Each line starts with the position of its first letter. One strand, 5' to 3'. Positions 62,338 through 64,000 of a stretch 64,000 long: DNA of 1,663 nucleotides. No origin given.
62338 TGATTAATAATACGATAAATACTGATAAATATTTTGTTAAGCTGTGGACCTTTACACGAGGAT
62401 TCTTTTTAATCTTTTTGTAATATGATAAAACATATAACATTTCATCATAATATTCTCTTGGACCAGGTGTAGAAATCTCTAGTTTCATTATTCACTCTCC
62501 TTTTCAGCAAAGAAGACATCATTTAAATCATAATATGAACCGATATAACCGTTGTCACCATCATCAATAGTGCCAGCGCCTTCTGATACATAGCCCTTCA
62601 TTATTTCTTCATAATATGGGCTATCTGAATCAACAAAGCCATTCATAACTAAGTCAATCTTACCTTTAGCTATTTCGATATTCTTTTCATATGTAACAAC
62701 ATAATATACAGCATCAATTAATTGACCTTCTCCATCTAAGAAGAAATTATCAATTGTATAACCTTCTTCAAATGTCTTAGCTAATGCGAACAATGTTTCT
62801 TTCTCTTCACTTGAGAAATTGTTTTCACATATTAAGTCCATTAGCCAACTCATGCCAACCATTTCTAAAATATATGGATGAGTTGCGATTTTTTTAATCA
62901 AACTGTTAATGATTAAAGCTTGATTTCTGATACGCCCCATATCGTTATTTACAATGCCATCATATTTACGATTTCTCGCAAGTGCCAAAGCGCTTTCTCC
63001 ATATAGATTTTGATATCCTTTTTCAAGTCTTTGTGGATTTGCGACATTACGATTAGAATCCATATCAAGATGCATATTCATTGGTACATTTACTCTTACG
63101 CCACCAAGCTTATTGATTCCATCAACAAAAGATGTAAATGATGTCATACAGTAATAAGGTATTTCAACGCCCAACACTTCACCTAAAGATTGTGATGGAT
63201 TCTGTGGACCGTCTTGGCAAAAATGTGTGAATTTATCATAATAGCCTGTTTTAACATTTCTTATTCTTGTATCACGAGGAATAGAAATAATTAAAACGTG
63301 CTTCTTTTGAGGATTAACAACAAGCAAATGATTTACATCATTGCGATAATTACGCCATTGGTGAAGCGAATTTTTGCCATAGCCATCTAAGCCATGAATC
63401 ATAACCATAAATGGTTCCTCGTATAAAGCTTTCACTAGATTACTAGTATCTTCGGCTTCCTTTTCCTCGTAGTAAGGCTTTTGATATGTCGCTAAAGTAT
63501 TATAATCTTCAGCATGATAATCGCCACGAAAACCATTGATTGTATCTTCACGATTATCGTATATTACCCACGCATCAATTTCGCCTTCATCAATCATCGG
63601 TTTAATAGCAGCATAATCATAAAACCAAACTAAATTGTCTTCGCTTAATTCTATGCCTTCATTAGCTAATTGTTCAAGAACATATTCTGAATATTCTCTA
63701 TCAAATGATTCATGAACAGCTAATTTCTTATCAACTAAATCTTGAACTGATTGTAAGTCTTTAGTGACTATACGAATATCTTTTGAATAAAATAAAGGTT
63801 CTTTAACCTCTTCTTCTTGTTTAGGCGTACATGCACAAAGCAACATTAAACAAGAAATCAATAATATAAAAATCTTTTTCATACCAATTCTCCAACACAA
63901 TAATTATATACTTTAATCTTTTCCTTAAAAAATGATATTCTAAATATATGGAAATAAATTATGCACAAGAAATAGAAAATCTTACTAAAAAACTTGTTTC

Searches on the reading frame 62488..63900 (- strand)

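Call 16: search_protein_families(library=pfam, proteins=[window:62488-63900:-], max_evalue=0.001)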
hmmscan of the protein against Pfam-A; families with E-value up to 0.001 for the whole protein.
window:62488-63900:- (470 aa): 1 family
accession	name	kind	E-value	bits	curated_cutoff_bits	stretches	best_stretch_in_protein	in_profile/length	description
PF03816.19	LytR_cpsA_psr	-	2.5e-27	96.3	24.6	1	186-339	1-149/150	LytR_cpsA_psr family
